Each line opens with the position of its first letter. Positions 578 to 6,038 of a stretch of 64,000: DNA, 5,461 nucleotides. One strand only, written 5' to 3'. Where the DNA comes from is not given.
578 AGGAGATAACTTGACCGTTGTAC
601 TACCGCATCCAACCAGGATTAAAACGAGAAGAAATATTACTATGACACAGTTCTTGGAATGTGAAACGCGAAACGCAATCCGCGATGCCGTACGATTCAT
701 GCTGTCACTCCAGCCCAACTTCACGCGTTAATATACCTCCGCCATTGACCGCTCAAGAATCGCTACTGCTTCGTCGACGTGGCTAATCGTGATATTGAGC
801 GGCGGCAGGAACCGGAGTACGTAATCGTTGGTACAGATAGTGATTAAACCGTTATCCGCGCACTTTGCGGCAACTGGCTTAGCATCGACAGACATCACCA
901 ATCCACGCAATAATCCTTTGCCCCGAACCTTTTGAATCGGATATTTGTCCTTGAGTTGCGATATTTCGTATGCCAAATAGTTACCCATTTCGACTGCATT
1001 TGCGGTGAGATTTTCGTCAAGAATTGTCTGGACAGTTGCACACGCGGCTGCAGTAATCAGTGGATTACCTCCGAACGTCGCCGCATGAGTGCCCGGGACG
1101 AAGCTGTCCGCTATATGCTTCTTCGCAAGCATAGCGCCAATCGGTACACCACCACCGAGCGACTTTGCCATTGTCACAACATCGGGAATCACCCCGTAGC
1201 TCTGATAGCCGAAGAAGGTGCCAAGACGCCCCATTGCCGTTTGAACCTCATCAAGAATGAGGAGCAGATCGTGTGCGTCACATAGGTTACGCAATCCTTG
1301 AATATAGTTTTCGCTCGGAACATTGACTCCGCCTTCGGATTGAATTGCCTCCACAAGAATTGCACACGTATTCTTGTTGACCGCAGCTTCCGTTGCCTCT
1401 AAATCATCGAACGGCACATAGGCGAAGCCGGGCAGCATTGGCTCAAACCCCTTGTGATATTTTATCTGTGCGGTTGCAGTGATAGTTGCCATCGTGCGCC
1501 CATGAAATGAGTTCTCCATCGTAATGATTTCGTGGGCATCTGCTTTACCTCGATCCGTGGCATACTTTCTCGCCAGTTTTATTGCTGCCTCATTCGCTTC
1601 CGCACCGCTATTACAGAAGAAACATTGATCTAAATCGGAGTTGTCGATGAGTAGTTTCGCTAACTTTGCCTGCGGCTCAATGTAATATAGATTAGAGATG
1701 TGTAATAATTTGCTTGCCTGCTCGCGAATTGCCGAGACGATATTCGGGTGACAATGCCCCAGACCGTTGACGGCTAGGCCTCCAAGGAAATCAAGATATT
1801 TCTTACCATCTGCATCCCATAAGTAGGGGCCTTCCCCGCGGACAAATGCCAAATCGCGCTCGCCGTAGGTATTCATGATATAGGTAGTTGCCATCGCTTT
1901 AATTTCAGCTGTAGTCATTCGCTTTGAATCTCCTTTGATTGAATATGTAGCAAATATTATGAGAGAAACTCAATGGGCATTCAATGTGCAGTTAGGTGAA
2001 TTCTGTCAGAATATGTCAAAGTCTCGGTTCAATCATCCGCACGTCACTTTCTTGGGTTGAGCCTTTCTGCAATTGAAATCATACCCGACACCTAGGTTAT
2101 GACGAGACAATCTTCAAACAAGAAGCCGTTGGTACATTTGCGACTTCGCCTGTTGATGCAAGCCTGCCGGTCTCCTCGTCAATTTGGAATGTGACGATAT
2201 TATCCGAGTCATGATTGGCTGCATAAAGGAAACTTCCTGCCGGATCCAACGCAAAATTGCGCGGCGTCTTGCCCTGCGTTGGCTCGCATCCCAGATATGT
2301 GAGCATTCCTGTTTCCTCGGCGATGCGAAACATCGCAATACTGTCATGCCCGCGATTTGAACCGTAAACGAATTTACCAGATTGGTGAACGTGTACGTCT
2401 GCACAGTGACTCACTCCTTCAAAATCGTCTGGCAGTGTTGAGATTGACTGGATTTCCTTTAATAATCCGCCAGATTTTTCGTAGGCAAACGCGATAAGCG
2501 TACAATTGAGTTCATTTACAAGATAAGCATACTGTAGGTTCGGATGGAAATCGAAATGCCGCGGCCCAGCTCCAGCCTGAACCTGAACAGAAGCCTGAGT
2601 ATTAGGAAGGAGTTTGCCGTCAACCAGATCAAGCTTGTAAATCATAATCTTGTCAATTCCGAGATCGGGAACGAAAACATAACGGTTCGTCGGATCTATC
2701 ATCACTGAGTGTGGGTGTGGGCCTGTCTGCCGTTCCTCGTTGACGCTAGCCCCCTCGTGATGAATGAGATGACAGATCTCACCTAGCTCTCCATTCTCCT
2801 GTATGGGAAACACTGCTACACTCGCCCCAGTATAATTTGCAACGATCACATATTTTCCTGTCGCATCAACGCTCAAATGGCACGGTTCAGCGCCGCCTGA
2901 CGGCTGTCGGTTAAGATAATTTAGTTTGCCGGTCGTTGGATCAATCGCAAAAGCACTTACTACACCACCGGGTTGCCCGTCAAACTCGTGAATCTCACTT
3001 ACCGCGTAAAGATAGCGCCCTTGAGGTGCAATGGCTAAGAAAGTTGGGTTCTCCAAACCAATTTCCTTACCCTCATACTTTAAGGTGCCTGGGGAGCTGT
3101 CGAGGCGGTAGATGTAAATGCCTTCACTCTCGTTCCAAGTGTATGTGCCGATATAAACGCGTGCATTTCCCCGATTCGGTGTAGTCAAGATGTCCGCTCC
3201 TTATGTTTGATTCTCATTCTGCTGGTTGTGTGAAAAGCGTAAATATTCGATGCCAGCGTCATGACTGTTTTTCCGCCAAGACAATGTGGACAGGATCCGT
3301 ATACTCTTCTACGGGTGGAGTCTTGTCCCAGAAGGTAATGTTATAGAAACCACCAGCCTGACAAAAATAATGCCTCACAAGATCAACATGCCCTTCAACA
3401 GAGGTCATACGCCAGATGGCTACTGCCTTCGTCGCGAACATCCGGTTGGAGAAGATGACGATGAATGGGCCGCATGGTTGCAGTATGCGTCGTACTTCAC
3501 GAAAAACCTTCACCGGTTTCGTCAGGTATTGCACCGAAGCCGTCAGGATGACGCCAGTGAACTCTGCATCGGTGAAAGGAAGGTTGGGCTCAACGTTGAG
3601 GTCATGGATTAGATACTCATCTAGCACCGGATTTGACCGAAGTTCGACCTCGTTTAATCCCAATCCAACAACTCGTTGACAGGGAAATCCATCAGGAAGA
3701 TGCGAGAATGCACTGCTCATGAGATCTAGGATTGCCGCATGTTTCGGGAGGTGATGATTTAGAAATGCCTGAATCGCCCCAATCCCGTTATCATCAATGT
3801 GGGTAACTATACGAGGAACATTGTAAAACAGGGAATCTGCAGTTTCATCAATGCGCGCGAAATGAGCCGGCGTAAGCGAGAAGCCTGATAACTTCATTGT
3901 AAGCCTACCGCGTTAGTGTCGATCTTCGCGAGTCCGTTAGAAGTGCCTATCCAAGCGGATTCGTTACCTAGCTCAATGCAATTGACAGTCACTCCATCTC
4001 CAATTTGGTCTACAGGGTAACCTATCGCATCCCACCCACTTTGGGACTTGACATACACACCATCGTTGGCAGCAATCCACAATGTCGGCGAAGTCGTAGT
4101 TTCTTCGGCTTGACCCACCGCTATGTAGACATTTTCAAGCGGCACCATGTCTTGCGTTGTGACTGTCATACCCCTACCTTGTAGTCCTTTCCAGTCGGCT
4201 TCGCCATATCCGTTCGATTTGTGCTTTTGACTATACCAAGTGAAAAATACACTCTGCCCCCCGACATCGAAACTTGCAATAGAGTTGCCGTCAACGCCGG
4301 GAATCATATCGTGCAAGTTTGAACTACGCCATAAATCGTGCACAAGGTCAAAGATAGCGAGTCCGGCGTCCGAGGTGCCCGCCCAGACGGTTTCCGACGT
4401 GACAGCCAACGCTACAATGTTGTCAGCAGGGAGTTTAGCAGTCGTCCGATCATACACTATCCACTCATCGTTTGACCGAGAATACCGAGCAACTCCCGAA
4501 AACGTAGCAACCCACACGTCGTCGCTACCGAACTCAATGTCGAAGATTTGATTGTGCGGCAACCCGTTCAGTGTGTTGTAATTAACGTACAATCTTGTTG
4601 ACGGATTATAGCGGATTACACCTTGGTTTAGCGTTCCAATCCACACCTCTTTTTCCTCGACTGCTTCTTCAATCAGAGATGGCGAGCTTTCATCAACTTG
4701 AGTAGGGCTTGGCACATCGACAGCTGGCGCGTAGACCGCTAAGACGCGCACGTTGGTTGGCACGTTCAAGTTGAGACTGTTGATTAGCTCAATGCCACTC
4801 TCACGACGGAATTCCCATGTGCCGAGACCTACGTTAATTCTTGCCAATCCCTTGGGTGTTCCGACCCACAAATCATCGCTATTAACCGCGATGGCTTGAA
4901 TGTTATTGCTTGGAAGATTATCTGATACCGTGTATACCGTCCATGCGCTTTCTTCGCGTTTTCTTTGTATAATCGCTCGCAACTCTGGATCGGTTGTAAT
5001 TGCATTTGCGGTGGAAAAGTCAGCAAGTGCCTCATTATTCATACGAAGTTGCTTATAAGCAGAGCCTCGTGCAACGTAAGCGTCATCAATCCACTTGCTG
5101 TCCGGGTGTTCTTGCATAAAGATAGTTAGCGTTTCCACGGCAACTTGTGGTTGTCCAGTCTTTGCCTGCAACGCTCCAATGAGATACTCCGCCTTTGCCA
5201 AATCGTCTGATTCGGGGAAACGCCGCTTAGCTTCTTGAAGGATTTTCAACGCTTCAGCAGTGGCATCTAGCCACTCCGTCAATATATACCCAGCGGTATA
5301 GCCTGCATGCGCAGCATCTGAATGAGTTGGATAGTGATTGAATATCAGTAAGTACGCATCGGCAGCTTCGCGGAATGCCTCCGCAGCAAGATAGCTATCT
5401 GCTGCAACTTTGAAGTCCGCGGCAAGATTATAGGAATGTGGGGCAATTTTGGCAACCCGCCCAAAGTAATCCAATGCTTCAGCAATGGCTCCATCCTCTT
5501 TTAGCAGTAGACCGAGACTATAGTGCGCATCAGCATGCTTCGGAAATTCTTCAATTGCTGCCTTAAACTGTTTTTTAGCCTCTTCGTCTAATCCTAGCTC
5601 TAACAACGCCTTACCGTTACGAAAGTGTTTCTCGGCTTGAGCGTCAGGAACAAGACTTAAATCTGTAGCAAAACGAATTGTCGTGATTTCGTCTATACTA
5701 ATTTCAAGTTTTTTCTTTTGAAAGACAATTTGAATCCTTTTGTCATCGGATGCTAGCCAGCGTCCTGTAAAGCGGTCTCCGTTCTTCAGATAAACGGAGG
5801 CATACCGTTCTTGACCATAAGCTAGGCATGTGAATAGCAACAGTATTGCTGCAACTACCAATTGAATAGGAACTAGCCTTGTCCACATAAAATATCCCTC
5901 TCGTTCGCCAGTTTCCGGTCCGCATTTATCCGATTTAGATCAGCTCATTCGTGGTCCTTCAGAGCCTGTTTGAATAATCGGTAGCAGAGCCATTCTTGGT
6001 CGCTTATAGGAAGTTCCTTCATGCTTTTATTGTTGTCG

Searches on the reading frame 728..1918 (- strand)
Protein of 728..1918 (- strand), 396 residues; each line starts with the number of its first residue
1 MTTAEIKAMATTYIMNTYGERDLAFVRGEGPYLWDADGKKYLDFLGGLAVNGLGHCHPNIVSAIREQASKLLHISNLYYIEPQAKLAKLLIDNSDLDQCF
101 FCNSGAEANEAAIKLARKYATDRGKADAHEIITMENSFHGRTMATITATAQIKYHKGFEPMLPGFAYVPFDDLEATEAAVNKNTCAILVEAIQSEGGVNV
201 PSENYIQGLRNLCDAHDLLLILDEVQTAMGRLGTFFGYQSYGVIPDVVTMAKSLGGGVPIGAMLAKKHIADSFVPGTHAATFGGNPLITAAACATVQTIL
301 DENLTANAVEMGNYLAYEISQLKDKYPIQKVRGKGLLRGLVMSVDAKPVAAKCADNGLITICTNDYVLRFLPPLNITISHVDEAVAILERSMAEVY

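Call 78: search_protein_families(library=pfam, proteins=[window:728-1918:-], max_evalue=0.00001)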
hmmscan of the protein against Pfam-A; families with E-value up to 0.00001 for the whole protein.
window:728-1918:- (396 aa): 2 families
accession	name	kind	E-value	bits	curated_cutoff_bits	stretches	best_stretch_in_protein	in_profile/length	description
PF00202.27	Aminotran_3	-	1.4e-113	380.1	30.5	1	23-390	11-401/403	Aminotransferase class-III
PF01212.27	Beta_elim_lyase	-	3.2e-06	27.1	27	1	91-304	42-215/288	Beta-eliminating lyase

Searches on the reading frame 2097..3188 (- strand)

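Call 78: search_protein_families(library=pfam, proteins=[window:2097-3188:-], max_evalue=0.00001)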
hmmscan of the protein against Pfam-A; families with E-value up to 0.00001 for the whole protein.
window:2097-3188:- (363 aa): 1 family
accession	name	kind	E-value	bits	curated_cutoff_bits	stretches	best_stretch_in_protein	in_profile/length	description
PF10282.15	Lactonase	-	4.5e-120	401.4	21.7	1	11-359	2-343/344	Lactonase, 7-bladed beta-propeller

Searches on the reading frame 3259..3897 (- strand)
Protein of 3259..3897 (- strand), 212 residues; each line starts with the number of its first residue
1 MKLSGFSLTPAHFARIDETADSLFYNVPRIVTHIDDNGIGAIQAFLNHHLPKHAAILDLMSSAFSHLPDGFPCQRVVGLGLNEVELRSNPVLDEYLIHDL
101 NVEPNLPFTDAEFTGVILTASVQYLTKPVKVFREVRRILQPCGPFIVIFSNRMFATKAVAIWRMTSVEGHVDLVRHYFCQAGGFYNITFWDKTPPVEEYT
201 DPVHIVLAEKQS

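Call 78: search_protein_families(library=pfam, proteins=[window:3259-3897:-], max_evalue=0.00001)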
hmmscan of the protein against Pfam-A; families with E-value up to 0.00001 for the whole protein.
window:3259-3897:- (212 aa): 1 family
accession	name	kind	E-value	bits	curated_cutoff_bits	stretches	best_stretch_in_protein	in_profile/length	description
PF08241.18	Methyltransf_11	-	7.3e-07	30.2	21.2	1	98-146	47-94/95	Methyltransferase domain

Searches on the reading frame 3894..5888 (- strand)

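Call 78: search_protein_families(library=pfam, proteins=[window:3894-5888:-], max_evalue=0.00001)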
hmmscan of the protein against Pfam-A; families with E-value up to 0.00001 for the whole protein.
window:3894-5888:- (664 aa): 7 families
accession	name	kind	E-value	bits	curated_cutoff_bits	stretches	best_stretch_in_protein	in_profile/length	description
PF13174.12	TPR_6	-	1.2e-13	51.2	26.3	0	233-264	2-33/33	Tetratricopeptide repeat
PF07719.23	TPR_2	-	8.3e-09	35.3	27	0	119-151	1-33/34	Tetratricopeptide repeat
PF07494.17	Reg_prop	-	1.8e-08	34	20.4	0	324-345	1-23/24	Two component regulator propeller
PF13181.12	TPR_8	-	3.6e-08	33.4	25.7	0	119-150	1-32/34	Tetratricopeptide repeat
PF13432.12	TPR_16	-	9.1e-08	32.9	32.7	1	91-151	3-63/65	Tetratricopeptide repeat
PF00515.34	TPR_1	-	1.6e-07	31.3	27.8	0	119-151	1-33/34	Tetratricopeptide repeat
PF13428.12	TPR_14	-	4.2e-06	27.4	23.5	0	93-126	9-42/44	Tetratricopeptide repeat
